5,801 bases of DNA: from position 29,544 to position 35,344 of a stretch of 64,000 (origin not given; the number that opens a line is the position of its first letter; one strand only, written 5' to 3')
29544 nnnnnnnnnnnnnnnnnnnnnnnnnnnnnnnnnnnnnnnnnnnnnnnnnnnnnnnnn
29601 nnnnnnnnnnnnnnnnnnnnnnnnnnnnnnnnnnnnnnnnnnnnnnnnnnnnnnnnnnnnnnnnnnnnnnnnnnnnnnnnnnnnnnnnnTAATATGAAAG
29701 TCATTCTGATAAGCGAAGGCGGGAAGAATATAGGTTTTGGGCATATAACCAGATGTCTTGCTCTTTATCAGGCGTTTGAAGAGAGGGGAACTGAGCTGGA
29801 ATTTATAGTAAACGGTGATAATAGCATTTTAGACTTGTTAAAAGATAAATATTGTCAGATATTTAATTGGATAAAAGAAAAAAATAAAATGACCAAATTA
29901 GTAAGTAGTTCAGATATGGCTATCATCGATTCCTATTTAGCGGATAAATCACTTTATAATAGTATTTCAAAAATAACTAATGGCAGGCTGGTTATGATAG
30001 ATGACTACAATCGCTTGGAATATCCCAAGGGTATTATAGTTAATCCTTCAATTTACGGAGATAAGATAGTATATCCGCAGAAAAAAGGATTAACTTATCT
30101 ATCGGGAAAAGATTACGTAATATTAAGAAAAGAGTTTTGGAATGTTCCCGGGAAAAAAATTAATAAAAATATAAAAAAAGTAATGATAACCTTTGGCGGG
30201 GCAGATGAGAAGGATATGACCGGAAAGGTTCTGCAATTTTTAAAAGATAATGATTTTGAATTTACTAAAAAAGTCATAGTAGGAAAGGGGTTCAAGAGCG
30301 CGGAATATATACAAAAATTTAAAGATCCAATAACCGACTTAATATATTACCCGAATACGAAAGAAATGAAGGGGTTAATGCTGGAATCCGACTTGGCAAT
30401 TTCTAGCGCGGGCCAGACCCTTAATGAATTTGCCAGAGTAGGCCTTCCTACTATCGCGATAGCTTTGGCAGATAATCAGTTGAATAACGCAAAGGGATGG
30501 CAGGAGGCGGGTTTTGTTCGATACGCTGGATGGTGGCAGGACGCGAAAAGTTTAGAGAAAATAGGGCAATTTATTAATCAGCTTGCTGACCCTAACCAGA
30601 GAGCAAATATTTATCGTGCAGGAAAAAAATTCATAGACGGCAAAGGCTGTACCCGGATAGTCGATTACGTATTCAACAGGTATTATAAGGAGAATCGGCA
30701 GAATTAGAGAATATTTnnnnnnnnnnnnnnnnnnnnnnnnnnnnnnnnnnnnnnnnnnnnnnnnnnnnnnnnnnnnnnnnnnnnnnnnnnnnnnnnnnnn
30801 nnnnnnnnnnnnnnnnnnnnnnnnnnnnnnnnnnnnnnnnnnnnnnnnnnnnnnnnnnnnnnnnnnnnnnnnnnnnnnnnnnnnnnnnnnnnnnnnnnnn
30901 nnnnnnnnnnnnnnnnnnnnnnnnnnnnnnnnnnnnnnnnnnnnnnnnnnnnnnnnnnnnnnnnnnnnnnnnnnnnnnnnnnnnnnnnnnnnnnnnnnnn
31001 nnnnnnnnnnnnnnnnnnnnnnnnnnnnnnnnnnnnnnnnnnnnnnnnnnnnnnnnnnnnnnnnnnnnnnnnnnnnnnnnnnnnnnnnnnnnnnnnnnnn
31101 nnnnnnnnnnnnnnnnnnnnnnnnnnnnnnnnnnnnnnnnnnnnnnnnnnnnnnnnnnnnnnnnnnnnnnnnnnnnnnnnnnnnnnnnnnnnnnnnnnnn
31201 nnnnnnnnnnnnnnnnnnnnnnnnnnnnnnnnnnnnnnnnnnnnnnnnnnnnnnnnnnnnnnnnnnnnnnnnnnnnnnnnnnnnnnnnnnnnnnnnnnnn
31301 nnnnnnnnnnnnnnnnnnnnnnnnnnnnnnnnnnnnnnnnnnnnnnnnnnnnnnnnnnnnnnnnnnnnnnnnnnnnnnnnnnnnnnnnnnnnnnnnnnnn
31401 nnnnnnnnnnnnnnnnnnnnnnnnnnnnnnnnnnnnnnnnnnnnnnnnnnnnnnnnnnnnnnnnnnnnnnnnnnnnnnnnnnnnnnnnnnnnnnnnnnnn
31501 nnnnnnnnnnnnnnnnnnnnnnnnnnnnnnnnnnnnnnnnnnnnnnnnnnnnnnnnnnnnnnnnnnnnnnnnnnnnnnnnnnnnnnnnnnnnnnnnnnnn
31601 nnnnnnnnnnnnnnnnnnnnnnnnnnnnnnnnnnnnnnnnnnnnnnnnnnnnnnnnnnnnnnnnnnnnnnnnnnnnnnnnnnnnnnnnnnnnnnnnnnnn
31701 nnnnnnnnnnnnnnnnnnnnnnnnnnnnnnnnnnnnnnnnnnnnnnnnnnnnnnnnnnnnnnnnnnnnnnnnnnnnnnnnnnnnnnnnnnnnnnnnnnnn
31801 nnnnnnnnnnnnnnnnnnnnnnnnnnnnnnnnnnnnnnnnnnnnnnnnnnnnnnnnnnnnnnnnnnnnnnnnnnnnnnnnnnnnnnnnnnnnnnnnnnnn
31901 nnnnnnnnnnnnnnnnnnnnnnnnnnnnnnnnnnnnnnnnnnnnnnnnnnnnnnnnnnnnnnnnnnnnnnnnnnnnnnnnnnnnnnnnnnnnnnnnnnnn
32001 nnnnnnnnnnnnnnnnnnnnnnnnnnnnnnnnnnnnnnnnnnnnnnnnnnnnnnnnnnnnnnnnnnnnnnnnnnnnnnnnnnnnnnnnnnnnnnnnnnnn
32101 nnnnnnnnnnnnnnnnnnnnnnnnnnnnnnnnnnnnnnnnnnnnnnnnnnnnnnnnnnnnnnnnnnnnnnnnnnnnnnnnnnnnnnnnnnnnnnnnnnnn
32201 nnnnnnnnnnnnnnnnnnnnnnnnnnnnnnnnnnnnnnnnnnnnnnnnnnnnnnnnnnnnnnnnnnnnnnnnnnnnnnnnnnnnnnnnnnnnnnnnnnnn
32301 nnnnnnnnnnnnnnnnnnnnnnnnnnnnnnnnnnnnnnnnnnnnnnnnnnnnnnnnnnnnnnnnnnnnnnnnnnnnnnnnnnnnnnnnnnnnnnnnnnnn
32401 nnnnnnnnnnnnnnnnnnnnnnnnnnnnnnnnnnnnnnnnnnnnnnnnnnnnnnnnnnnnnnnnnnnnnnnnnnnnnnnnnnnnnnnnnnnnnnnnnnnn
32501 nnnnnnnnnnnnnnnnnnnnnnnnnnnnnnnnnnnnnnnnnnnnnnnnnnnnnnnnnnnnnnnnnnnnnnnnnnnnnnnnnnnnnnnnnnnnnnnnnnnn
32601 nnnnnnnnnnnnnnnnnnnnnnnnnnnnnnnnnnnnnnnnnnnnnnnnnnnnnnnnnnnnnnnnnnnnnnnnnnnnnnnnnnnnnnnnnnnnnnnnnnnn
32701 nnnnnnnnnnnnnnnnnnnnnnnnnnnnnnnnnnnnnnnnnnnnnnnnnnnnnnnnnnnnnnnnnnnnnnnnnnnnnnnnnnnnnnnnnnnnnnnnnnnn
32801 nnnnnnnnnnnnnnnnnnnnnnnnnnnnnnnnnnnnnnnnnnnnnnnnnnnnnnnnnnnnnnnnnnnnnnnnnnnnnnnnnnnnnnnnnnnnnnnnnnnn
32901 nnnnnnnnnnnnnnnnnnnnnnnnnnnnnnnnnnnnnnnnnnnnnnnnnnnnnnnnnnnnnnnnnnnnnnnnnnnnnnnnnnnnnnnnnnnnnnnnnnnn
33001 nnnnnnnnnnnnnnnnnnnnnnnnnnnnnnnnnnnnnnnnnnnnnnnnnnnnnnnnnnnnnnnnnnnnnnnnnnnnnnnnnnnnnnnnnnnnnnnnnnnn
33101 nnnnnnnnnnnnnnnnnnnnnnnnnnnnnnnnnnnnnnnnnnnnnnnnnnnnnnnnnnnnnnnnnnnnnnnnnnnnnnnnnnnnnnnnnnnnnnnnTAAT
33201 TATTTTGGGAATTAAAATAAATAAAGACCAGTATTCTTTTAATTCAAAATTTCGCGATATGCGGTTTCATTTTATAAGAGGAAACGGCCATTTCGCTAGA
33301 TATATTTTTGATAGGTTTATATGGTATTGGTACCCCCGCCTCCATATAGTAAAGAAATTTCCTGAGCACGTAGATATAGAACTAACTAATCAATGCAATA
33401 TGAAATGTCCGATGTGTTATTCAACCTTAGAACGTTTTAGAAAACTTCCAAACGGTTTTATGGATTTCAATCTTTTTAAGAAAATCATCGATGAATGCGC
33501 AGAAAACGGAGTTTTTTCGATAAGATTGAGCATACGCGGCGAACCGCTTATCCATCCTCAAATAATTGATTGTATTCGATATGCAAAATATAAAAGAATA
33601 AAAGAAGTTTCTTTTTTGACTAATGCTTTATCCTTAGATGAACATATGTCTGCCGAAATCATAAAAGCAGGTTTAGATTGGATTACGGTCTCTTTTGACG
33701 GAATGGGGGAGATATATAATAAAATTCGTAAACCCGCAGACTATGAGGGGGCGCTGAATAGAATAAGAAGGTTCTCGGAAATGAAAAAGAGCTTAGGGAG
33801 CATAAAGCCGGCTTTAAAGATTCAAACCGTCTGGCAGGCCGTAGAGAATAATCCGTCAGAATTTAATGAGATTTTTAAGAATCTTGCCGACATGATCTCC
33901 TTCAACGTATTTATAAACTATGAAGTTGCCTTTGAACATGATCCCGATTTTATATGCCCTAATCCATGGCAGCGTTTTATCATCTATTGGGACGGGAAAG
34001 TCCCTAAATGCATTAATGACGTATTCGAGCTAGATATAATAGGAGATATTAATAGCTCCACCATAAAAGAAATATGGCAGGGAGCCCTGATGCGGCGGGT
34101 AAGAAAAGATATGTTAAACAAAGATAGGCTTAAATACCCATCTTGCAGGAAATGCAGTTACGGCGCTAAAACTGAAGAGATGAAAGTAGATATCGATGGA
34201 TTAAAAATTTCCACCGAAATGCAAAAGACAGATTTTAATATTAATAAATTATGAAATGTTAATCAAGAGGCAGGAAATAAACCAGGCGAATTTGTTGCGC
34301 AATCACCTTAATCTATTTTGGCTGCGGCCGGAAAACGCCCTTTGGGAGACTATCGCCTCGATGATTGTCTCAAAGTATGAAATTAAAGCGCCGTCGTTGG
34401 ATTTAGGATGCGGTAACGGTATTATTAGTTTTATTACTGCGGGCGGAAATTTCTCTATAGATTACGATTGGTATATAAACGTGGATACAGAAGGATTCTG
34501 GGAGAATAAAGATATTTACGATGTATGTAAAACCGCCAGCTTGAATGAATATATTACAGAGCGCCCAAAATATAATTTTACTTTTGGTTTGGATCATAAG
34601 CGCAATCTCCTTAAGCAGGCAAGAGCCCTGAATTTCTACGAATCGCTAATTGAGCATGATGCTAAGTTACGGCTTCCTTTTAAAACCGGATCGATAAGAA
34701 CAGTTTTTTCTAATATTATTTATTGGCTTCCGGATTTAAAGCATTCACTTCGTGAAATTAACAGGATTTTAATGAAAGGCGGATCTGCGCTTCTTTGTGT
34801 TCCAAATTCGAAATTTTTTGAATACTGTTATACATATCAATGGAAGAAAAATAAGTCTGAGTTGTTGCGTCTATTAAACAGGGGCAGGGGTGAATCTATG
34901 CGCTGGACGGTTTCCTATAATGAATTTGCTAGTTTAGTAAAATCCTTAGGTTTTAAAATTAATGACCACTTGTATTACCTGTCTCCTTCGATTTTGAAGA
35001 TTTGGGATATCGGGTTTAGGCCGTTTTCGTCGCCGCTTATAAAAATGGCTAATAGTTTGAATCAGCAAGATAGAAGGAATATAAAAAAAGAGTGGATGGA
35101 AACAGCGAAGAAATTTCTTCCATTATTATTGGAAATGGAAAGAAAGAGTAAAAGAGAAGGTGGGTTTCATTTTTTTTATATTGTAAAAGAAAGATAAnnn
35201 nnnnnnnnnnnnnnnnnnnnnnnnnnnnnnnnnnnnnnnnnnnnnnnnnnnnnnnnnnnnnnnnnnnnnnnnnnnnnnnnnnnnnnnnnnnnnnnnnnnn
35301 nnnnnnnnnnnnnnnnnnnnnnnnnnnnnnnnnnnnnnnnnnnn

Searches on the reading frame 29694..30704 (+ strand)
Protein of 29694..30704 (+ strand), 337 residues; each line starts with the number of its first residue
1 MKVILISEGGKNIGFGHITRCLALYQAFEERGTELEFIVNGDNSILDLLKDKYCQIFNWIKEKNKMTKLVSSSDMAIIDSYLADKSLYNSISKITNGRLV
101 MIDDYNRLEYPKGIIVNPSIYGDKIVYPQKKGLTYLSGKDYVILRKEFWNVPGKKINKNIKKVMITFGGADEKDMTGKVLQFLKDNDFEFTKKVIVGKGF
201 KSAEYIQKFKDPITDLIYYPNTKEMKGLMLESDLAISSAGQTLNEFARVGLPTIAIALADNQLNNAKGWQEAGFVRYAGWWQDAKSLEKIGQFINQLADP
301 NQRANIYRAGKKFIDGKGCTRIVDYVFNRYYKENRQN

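Call 5: search_protein_families(library=pfam, proteins=[window:29694-30704:+], max_evalue=0.001)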
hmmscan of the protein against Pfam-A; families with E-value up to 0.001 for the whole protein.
window:29694-30704:+ (337 aa): 1 family
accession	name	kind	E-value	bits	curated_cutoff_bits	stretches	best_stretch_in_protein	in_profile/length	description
PF04101.22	Glyco_tran_28_C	-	1.9e-08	34.9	22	1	192-303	33-146/166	Glycosyltransferase family 28 C-terminal domain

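Call 7: search_protein_families(library=ncbifam, proteins=[window:29694-30704:+], max_evalue=0.00001)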
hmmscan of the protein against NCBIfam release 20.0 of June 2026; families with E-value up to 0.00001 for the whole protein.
window:29694-30704:+ (337 aa): 2 families
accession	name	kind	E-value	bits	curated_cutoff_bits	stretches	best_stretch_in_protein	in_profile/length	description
TIGR03590.1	PseG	equivalog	8.4e-51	173.2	153.55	1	1-267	1-278/280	UDP-2,4-diacetamido-2,4,6-trideoxy-beta-L-altropyranose hydrolase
TIGR01133.1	murG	equivalog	3.4e-09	36.2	250.25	1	179-324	205-351/353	undecaprenyldiphospho-muramoylpentapeptide beta-N-acetylglucosaminyltransferase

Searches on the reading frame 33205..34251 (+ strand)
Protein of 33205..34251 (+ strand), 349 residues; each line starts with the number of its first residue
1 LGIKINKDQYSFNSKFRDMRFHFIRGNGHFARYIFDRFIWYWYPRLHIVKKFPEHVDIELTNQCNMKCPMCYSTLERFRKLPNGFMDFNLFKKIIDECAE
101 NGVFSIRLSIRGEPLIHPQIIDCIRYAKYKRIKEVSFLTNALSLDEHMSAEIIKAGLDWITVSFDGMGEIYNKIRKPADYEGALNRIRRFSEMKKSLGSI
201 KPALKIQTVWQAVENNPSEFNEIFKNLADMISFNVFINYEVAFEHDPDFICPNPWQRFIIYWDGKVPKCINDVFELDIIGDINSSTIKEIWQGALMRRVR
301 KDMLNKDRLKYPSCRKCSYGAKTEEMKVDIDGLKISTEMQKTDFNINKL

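Call 6: search_protein_families(library=pfam, proteins=[window:33205-34251:+], max_evalue=0.001)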
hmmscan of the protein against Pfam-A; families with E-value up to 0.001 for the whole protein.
window:33205-34251:+ (349 aa): 2 families
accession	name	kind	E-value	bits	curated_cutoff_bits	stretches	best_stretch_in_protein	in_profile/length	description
PF04055.27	Radical_SAM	-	2.9e-16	60.5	29.5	1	58-193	1-139/166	Radical SAM superfamily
PF13186.11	SPASM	-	5.6e-12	46.2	21.5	1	251-317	1-66/67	Iron-sulfur cluster-binding domain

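Call 7: search_protein_families(library=ncbifam, proteins=[window:33205-34251:+], max_evalue=0.00001)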
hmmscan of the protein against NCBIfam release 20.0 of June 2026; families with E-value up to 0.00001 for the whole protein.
window:33205-34251:+ (349 aa): 45 families (the best 25 are shown)
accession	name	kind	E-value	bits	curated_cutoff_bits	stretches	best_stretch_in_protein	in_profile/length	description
TIGR04317.1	W_rSAM_matur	equivalog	4.1e-35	121.5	380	1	56-227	6-171/349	tungsten cofactor oxidoreductase radical SAM maturase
TIGR04311.1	rSAM_Geo_metal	subfamily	5.6e-24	84.9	400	1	52-202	1-151/423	radical SAM/SPASM family putative metalloenzyme maturase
NF033640.1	N_Twi_rSAM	subfamily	9.1e-23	81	170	2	44-212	101-288/398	twitch domain-containing radical SAM protein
TIGR04321.1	spiroSPASM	subfamily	3.5e-18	65.6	250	1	47-193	224-379/510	spiro-SPASM protein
TIGR04054.1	rSAM_NirJ1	equivalog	4.7e-17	61.7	650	1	58-198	40-177/387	putative heme d1 biosynthesis radical SAM protein NirJ1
TIGR02668.1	moaA_archaeal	equivalog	5.2e-17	61.8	325.25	1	56-192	12-145/303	GTP 3',8-cyclase MoaA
NF001199.0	PRK00164.2-1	equivalog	1.4e-16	60.6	231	1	57-192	15-147/308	GTP 3',8-cyclase MoaA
TIGR02666.1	moaA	equivalog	3.8e-16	59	284.05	1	58-192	14-152/336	GTP 3',8-cyclase MoaA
NF038283.1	viperin_w_prok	equivalog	4.8e-16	58.8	180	1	56-221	4-172/281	viperin family antiviral radical SAM protein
TIGR04546.1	rSAM_ahbC_deAc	equivalog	6.5e-14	51.5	650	1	58-192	43-174/390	12,18-didecarboxysiroheme deacetylase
NF050035.1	rSAM_WgK_link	exception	8.2e-14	51.4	650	1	51-191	6-144/367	radical SAM/SPASM peptide maturase WgkB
TIGR04051.1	rSAM_NirJ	equivalog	3e-13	49.5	515.45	1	59-192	7-137/354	heme d1 biosynthesis radical SAM protein NirJ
NF045646.2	rSAM_Se_TrsS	equivalog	4.2e-12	45.4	490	1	58-183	90-215/441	radical SAM (seleno)protein TrsS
TIGR02109.1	PQQ_syn_pqqE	equivalog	7.9e-12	44.8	381.35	1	53-172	6-121/358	pyrroloquinoline quinone biosynthesis protein PqqE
TIGR04133.1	rSAM_w_lipo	hypoth_equivalog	9.6e-12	44.5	425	1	58-192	28-162/350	TIGR04133 family radical SAM/SPASM protein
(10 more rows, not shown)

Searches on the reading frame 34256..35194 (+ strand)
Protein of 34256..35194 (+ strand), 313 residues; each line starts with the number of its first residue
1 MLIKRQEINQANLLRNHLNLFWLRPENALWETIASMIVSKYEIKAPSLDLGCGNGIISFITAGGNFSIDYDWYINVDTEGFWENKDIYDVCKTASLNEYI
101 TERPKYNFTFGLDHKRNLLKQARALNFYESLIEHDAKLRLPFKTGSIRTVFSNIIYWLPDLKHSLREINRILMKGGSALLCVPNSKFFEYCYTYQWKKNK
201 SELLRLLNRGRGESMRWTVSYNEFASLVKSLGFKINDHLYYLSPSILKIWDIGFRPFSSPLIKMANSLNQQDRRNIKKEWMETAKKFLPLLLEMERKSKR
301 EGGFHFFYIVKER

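Call 6: search_protein_families(library=pfam, proteins=[window:34256-35194:+], max_evalue=0.001)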
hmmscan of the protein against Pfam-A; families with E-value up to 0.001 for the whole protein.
window:34256-35194:+ (313 aa): 4 families
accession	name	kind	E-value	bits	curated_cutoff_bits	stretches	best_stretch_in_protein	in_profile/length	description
PF08241.18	Methyltransf_11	-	2.8e-08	34.7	21.2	1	98-179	12-94/95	Methyltransferase domain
PF13649.12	Methyltransf_25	-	7.7e-07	30.2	27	1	97-176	12-97/97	Methyltransferase domain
PF13847.12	Methyltransf_31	-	1.9e-05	24.8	27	0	109-201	31-127/145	Methyltransferase domain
PF13489.12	Methyltransf_23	-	0.00062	20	27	0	48-234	27-160/164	Methyltransferase domain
